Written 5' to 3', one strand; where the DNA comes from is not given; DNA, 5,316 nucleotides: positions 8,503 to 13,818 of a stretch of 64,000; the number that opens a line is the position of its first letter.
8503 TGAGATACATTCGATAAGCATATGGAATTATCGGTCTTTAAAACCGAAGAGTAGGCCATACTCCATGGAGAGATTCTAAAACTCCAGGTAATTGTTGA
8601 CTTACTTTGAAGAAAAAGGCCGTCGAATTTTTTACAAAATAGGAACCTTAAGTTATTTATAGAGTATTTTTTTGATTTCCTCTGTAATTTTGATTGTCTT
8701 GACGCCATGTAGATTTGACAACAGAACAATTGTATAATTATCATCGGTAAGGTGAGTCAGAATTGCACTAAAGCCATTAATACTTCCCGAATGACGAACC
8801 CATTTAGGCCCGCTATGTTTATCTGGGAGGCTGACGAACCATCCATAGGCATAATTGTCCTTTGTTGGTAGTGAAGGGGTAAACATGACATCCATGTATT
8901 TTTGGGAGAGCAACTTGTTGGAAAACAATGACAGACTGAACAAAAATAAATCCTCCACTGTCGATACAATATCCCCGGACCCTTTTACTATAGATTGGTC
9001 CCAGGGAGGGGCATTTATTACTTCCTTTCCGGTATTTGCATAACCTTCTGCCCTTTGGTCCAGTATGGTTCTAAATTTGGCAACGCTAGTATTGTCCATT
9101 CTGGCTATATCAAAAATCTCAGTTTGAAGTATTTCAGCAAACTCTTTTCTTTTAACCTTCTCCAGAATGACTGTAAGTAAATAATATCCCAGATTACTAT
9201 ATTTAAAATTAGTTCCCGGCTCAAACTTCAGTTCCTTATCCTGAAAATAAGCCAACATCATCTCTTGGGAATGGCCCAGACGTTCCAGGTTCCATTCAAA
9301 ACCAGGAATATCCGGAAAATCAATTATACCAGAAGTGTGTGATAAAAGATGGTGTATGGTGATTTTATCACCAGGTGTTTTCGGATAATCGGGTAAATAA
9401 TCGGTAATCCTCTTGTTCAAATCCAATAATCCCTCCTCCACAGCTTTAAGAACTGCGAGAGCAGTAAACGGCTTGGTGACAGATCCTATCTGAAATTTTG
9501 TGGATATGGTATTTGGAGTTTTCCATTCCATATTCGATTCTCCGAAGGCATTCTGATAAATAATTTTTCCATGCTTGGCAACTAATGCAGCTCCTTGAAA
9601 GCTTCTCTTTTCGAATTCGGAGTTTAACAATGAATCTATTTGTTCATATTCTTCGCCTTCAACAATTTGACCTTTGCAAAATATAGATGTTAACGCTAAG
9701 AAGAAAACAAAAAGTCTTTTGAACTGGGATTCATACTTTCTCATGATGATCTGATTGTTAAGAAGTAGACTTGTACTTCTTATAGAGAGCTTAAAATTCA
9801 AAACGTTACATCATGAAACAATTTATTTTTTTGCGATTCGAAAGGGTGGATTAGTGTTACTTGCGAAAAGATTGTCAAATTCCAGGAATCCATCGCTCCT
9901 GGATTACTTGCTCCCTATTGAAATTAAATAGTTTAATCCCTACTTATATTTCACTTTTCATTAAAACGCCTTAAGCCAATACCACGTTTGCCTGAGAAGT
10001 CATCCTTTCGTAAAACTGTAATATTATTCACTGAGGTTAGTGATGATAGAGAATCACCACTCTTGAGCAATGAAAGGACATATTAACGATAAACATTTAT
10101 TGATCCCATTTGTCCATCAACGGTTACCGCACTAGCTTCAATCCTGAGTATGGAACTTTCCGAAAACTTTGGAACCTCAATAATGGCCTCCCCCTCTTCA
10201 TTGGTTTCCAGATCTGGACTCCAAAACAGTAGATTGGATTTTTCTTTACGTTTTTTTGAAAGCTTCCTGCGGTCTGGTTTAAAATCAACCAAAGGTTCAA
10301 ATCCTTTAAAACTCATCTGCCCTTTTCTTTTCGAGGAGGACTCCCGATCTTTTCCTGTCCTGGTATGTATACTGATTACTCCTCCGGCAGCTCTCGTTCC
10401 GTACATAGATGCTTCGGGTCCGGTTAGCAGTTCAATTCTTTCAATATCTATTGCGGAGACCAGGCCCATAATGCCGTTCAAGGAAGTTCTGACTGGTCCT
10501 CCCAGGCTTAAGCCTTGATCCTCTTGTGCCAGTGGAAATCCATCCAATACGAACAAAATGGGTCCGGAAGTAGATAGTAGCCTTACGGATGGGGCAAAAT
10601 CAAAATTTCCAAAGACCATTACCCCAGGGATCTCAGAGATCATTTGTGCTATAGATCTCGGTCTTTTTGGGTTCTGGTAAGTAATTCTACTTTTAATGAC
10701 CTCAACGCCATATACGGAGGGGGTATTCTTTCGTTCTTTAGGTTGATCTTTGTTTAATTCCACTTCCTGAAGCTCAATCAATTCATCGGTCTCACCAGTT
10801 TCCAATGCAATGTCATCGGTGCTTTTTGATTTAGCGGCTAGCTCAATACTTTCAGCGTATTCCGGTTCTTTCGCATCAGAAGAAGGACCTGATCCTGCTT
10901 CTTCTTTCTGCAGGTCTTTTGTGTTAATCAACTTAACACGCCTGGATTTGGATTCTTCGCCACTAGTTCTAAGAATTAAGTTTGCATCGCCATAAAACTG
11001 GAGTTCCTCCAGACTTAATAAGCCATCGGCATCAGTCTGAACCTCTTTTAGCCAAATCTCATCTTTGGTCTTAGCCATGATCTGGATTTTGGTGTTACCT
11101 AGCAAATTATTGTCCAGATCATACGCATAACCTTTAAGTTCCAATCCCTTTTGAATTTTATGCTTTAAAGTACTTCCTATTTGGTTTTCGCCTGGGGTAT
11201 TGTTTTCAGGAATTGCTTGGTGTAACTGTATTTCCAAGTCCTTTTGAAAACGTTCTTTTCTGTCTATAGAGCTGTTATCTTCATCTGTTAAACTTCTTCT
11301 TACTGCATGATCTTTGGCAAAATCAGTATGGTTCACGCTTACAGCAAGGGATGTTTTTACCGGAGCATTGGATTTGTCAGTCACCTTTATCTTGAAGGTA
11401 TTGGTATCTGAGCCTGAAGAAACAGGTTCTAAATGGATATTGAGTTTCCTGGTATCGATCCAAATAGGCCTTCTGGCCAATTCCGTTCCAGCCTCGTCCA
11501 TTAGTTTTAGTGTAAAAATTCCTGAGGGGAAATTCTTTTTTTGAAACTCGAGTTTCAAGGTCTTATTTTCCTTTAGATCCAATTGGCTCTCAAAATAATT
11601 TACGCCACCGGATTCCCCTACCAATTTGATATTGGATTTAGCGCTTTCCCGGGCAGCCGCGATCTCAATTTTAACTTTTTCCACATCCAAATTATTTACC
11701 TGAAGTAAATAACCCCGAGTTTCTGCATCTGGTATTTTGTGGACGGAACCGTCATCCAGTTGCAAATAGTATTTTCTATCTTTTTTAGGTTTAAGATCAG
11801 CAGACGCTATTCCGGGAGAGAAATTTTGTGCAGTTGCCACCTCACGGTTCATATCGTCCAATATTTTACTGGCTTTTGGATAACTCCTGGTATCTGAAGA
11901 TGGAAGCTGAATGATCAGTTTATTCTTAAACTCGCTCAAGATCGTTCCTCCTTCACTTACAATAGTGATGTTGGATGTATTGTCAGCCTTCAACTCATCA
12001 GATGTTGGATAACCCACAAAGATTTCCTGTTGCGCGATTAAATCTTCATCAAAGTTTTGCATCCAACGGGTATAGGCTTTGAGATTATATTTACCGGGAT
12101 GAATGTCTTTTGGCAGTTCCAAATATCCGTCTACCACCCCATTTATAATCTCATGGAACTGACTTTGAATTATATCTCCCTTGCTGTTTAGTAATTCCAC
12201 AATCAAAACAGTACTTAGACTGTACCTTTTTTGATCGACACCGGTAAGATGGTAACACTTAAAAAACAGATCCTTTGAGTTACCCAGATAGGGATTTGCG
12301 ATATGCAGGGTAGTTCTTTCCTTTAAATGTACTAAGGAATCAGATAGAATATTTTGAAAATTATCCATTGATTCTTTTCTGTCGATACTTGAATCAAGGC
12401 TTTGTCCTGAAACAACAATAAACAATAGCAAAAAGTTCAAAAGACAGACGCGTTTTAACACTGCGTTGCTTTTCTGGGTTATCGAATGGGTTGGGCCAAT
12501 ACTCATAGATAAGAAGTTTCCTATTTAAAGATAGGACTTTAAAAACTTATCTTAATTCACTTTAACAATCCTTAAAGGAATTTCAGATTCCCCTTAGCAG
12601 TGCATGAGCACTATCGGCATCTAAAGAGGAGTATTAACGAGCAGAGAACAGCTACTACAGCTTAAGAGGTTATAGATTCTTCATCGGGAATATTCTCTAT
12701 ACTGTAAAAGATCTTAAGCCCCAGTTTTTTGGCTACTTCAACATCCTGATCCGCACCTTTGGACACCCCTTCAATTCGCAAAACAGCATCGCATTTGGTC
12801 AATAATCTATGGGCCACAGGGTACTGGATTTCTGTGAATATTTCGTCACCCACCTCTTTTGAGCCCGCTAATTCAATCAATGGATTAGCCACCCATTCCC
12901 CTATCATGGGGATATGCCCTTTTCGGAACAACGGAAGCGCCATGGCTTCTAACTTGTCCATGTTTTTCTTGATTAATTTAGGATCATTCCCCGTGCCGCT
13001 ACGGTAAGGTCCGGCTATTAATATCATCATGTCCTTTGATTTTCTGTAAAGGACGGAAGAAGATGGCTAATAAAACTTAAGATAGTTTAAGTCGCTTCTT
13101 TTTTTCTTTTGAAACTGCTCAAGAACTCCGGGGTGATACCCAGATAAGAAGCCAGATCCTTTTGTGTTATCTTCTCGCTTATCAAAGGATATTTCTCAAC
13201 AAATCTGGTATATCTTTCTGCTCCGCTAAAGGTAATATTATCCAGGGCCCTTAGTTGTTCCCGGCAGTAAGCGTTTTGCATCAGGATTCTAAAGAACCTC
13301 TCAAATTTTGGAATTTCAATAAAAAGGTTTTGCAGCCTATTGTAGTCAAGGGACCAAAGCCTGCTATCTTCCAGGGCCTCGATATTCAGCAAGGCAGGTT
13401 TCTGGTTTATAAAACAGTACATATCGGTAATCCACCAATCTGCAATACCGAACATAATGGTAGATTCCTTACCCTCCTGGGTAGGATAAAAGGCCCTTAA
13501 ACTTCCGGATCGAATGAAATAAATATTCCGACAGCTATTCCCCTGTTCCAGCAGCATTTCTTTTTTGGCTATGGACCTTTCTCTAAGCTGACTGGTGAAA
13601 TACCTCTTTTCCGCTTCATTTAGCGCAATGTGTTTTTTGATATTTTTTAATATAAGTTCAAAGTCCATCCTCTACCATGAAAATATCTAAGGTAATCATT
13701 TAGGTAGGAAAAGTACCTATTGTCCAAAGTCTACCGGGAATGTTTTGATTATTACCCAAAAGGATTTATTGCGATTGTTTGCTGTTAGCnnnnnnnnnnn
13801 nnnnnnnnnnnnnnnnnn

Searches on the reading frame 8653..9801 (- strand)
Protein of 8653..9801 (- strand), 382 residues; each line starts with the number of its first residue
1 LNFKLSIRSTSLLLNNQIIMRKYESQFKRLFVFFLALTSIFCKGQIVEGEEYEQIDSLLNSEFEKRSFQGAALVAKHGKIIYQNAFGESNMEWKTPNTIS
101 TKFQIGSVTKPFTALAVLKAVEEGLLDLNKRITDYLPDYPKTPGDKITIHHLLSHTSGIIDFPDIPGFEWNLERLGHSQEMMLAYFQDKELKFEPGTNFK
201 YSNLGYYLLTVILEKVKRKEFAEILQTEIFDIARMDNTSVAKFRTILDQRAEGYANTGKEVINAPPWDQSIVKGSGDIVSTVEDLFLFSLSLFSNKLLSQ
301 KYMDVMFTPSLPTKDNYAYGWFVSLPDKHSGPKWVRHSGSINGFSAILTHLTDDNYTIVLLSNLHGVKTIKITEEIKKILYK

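Call 46: search_protein_families(library=pfam, proteins=[window:8653-9801:-])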
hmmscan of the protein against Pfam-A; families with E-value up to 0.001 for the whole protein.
window:8653-9801:- (382 aa): 1 family
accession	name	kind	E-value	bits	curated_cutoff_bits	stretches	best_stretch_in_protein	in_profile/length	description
PF00144.29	Beta-lactamase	-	2.6e-65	221.2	27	1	65-366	11-312/329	Beta-lactamase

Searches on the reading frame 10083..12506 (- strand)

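Call 41: search_protein_families(library=pfam, proteins=[window:10083-12506:-])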
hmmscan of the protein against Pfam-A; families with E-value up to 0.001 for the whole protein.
window:10083-12506:- (807 aa): 1 family
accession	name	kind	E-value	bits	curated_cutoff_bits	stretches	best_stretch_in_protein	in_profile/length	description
PF07715.20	Plug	-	9.7e-10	39.4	23.9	1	615-710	21-107/107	TonB-dependent Receptor Plug Domain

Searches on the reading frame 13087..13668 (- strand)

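Call 41: search_protein_families(library=pfam, proteins=[window:13087-13668:-])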
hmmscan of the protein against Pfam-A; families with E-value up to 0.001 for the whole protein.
window:13087-13668:- (193 aa): 1 family
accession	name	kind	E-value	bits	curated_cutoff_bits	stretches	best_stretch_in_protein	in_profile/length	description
PF00027.35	cNMP_binding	-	2.1e-13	50.5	27.5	1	31-116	2-86/89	Cyclic nucleotide-binding domain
